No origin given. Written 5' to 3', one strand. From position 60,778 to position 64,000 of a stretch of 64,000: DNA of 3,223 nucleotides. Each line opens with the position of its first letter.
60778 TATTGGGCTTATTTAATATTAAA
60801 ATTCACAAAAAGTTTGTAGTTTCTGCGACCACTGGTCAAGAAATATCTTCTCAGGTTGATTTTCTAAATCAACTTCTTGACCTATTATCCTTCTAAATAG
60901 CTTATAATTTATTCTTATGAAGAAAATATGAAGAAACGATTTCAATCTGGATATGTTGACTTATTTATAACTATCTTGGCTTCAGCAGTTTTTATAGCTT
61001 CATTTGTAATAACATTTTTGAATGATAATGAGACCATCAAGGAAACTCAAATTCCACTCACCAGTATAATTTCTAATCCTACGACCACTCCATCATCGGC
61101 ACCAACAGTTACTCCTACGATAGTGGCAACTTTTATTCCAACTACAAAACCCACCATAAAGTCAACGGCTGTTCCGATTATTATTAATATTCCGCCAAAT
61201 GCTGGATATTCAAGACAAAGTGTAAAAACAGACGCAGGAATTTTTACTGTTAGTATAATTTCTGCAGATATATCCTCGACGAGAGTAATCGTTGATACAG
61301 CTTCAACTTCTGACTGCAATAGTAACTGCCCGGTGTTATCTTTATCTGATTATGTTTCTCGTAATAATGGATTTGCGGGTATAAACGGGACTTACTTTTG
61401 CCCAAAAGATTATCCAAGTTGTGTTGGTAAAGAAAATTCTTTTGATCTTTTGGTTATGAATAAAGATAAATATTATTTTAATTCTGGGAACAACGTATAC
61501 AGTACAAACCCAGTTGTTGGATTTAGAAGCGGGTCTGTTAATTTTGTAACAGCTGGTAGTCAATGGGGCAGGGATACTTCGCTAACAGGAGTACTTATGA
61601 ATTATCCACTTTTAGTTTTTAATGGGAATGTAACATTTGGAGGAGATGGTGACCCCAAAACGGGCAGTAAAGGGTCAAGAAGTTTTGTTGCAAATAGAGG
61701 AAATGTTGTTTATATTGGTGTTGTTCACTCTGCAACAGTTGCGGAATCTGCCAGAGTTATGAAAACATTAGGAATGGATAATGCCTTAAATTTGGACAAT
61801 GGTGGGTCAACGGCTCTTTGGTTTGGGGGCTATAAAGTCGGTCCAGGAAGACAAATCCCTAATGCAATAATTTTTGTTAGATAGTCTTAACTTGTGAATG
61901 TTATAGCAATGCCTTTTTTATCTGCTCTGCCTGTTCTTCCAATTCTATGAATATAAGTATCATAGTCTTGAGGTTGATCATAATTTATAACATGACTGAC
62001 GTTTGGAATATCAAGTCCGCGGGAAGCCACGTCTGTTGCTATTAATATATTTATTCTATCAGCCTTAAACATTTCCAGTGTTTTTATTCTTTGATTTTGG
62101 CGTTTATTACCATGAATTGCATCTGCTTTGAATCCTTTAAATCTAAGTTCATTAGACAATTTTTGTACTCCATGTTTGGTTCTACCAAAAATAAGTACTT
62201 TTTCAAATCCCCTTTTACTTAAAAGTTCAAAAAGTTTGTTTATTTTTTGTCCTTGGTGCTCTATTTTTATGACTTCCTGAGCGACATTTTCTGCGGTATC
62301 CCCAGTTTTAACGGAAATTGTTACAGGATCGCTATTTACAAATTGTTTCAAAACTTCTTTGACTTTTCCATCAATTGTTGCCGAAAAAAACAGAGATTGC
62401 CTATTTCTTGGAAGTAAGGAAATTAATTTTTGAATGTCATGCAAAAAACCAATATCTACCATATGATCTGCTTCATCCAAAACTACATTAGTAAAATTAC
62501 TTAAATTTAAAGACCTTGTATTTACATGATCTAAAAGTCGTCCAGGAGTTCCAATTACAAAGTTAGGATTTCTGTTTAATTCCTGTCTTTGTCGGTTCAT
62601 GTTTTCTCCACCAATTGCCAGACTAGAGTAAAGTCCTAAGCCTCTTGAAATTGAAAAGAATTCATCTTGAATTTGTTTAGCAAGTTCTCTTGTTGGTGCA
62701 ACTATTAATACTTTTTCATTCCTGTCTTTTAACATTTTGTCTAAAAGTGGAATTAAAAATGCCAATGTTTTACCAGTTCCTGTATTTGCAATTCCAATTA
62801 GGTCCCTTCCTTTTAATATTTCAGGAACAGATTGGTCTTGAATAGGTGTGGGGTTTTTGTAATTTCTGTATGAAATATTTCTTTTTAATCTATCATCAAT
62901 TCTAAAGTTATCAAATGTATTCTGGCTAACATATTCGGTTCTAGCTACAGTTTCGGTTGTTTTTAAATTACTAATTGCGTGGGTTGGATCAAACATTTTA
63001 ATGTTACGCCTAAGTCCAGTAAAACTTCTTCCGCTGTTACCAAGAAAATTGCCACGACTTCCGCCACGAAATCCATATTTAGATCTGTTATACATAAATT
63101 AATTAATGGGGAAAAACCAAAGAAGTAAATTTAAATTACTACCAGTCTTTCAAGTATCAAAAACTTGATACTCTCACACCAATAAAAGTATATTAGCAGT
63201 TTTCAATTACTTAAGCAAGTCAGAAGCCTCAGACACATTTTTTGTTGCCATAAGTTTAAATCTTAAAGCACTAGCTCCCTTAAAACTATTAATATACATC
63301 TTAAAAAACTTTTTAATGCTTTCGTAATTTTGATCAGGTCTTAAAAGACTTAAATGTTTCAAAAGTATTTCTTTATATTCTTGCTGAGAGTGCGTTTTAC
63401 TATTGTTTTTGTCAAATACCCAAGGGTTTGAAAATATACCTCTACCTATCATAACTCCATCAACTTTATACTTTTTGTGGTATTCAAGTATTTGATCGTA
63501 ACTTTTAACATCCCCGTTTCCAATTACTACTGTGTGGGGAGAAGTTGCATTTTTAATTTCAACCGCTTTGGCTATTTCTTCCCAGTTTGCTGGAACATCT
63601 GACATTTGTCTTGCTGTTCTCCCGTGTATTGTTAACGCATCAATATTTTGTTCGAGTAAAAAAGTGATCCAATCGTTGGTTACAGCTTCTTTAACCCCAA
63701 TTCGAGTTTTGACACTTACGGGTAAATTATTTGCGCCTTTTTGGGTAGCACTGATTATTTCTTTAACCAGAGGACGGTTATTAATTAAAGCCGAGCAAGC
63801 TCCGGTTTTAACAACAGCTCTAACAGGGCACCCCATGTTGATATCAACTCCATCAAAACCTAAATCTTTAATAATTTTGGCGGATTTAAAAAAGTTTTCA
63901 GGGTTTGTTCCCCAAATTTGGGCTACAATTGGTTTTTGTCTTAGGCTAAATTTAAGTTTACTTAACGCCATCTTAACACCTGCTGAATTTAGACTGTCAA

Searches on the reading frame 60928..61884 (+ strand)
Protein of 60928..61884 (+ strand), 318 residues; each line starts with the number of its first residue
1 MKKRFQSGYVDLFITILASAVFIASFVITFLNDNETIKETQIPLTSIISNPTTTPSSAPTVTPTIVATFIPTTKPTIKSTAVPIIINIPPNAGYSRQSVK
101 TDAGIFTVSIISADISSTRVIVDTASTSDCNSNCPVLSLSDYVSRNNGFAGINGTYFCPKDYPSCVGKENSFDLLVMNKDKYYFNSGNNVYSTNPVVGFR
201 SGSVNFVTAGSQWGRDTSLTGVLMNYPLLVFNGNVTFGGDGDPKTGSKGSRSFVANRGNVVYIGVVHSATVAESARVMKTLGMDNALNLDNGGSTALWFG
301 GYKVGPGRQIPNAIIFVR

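Call 57: find_encoding_contigs(protein=window:60928-61884:+, flank=10000, max_places=3)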
Protein window:60928-61884:+ (318 aa): 23 contigs read that carry it; 3 places shown.
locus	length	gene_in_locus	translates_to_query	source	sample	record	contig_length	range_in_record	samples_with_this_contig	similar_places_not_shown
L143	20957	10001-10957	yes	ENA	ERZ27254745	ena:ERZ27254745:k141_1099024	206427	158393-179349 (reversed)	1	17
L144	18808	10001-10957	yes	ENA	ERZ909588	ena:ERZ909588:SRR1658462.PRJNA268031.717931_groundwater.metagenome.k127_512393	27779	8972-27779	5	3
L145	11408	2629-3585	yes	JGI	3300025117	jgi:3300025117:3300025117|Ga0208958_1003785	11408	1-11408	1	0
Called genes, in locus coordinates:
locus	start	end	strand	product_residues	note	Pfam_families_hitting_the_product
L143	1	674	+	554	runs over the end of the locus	PF01368:DHH, PF02272:DHHA1, PF17768:RecJ_OB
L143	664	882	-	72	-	-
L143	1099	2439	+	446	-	PF01336:tRNA_anti-codon, PF00152:tRNA-synt_2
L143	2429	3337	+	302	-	PF00768:Peptidase_S11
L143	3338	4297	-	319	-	-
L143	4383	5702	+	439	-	PF00749:tRNA-synt_1c, PF19269:Anticodon_2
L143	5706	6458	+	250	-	PF05990:DUF900, PF12146:Hydrolase_4, PF00561:Abhydrolase_1, PF12697:Abhydrolase_6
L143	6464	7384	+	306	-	-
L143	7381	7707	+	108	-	-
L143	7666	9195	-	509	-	-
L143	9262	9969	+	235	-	-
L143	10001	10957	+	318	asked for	PF09992:NAGPA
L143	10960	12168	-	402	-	PF00270:DEAD, PF04851:ResIII, PF00271:Helicase_C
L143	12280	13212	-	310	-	PF01207:Dus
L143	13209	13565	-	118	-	PF11750:DUF3307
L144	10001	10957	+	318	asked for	PF09992:NAGPA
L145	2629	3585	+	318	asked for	PF09992:NAGPA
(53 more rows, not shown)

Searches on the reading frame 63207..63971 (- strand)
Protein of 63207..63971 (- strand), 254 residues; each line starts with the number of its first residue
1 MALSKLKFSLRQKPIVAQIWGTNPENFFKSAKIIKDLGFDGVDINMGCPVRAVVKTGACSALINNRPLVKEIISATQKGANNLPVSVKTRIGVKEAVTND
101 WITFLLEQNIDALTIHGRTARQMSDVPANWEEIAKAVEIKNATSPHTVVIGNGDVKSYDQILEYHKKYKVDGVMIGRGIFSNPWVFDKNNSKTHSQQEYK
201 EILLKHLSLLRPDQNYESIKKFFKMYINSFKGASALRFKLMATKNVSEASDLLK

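Call 56: find_encoding_contigs(protein=window:63207-63971:-, flank=10000, max_places=2)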
Protein window:63207-63971:- (254 aa): no gene with exactly this product is on record in the collection.
